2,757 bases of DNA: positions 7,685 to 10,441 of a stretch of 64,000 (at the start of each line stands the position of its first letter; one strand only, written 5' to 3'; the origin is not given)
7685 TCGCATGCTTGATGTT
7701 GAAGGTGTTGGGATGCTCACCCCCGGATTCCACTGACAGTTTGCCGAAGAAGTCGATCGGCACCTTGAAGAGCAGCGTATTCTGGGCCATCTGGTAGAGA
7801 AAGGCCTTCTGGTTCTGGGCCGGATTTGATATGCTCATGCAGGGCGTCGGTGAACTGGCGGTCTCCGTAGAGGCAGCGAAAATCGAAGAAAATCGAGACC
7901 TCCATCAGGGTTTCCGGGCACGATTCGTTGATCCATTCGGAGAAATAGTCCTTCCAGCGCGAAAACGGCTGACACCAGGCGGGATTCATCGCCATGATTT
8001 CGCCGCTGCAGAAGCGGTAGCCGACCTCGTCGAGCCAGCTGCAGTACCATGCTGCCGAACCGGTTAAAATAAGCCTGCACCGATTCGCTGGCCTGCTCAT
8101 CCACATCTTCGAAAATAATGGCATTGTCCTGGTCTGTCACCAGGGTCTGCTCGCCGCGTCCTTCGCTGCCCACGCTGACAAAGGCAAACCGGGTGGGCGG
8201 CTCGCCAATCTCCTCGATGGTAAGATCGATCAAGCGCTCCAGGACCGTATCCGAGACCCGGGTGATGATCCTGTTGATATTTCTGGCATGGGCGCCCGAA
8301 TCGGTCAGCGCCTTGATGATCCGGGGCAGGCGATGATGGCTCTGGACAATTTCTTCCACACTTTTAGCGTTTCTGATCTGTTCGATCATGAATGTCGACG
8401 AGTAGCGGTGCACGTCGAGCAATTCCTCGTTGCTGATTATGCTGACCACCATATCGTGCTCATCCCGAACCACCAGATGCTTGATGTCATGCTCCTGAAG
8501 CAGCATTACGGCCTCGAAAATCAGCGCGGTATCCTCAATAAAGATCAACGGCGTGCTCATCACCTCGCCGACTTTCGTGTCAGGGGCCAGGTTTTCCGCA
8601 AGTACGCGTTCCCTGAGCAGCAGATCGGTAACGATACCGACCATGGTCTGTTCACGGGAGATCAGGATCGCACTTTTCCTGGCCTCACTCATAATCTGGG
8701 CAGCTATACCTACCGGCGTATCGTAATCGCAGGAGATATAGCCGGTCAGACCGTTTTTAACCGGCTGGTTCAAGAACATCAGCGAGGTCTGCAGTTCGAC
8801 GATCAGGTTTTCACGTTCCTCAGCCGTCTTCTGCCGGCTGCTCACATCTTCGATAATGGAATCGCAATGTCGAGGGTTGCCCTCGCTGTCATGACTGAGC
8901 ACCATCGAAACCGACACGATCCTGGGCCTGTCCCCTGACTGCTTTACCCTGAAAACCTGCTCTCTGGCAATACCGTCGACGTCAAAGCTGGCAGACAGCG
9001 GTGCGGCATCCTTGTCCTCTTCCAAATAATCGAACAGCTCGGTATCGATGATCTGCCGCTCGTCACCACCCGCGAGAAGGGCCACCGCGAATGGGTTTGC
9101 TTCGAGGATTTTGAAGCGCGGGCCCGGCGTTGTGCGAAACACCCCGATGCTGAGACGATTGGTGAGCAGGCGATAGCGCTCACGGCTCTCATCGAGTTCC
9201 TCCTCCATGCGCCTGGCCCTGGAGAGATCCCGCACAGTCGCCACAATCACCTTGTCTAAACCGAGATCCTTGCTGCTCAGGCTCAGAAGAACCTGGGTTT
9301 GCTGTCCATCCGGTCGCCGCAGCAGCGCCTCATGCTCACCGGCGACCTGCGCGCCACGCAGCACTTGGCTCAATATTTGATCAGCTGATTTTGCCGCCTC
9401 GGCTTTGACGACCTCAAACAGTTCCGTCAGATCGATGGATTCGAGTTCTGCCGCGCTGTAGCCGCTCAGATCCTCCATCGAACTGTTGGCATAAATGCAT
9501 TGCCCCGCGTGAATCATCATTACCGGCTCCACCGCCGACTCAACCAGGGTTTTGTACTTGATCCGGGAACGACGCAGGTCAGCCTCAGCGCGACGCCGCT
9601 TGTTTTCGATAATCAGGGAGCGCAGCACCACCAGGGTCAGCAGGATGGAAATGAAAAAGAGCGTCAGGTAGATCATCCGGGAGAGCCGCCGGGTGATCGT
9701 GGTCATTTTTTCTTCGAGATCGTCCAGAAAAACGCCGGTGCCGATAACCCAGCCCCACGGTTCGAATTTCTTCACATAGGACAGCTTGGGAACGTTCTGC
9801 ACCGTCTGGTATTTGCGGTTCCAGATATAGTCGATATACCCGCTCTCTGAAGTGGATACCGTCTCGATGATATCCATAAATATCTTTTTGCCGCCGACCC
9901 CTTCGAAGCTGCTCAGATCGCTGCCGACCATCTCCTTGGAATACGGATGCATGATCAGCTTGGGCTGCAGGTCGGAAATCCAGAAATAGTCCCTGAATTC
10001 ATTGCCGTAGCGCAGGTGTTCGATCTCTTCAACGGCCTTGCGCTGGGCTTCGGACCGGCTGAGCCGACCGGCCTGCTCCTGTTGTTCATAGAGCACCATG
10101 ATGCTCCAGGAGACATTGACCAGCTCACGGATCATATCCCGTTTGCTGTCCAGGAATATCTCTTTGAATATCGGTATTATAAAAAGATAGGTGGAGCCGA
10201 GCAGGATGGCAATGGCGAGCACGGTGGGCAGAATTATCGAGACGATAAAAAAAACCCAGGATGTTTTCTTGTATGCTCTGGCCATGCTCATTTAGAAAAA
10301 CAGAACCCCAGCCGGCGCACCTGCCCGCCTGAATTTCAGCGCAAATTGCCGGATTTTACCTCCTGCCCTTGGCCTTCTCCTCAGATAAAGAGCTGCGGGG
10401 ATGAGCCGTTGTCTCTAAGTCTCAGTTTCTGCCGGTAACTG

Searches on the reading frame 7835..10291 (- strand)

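Call 66: search_protein_families(library=pfam, proteins=[window:7835-10291:-], max_evalue=0.00001)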
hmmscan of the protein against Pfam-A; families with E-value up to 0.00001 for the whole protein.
window:7835-10291:- (818 aa): 9 families
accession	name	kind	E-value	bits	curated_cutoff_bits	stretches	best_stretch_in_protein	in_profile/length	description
PF17200.10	sCache_2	-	4.7e-36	124.5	25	1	48-201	3-154/155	Single Cache domain 2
PF08269.17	dCache_2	-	1.2e-30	107.2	26.5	1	49-198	45-192/298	Cache domain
PF03445.19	DUF294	-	7.6e-27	94.3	21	1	654-750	2-95/138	Putative nucleotidyltransferase DUF294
PF00571.33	CBS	-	2.9e-12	47.1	24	1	574-626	1-53/57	CBS domain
PF13188.13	PAS_8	-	7.5e-12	45.2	21.8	1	245-304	2-58/65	PAS domain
PF13426.13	PAS_9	-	1.4e-10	41.8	27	1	257-357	4-102/103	PAS domain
PF00989.32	PAS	-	4.5e-10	40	22.6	1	246-355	3-112/113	PAS fold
PF17201.10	Cache_3-Cache_2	-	1.6e-08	34.7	27.7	1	102-200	205-297/299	Cache 3/Cache 2 fusion domain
PF08448.16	PAS_4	-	1.6e-06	28.8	23.1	0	263-360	15-109/110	PAS fold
